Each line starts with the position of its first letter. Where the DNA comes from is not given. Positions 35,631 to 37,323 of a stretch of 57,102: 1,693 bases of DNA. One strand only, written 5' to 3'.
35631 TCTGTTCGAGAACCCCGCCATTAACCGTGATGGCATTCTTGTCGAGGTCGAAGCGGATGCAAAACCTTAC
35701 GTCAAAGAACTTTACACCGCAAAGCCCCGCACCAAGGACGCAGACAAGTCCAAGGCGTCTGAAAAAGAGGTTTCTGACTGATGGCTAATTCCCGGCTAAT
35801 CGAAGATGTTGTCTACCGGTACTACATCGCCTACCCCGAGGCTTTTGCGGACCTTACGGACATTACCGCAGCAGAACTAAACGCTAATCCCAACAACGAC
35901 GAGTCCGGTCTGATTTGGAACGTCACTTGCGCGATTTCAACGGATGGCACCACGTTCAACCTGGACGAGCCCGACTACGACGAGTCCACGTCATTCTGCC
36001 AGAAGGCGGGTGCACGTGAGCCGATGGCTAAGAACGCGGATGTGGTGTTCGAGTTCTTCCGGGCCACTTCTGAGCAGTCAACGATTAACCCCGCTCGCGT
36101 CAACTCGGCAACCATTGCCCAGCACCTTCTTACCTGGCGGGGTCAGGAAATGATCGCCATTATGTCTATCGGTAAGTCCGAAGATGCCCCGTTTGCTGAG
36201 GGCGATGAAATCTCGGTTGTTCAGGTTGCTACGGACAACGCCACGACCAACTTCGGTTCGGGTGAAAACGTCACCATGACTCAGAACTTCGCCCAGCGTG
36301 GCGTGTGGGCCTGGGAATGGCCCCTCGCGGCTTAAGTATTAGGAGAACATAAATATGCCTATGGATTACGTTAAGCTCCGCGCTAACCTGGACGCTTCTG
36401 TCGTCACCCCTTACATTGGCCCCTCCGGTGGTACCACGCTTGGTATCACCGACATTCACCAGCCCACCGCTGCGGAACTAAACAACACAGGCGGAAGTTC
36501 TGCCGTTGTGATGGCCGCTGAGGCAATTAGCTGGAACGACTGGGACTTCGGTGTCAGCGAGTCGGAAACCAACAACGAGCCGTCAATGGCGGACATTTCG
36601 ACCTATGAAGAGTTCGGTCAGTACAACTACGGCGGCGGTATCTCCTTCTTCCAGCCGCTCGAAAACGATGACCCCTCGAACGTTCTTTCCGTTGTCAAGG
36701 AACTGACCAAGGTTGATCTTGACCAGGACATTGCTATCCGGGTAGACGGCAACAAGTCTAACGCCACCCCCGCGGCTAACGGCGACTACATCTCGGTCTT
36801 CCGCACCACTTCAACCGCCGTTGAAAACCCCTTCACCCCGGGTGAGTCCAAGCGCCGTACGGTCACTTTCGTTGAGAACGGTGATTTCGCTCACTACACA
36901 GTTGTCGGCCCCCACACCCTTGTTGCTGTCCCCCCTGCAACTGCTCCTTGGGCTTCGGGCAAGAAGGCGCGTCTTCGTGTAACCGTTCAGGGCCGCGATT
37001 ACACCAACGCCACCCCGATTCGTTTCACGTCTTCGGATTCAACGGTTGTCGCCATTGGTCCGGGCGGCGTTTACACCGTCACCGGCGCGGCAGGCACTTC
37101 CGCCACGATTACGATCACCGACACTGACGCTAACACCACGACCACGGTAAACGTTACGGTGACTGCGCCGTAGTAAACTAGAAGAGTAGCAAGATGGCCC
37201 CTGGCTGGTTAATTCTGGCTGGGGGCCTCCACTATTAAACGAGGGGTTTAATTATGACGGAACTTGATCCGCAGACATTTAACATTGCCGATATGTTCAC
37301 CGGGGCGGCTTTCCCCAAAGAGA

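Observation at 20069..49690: Conserved 19-nt extended -10 motif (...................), at least 13 copies, typically fused to stop codons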

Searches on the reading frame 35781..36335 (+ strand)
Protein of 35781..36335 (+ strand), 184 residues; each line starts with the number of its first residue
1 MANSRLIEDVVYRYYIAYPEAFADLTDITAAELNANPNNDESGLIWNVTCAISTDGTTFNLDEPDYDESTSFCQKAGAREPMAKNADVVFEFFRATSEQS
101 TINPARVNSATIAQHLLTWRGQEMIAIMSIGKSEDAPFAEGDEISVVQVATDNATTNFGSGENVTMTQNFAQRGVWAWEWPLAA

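Call 37: search_protein_families(library=phrogs, max_evalue=0.001, proteins=[window:35781-36335:+])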
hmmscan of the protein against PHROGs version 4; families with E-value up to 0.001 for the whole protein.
window:35781-36335:+ (184 aa): 1 family
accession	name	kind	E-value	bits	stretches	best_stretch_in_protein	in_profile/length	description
phrog_2491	-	tail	1.2e-21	78.3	1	17-180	18-166/171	major tail protein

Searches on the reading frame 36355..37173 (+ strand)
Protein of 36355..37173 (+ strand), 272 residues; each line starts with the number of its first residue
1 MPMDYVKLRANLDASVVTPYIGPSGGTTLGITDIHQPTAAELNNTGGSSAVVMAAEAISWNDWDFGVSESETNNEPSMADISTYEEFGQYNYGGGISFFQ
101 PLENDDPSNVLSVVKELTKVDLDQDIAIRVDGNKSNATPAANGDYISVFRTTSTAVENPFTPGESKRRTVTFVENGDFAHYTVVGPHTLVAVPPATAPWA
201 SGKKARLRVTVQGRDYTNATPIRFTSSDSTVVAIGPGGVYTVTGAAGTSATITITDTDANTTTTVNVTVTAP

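Call 38: search_protein_families(library=pfam, max_evalue=0.01, proteins=[window:36355-37173:+])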
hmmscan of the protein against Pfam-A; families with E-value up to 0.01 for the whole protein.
window:36355-37173:+ (272 aa): 1 family
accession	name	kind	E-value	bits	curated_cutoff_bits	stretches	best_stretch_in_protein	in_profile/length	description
PF25595.1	Phage_TTP_16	-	3.3e-22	79.6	27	1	28-185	20-165/167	Phage tail tube protein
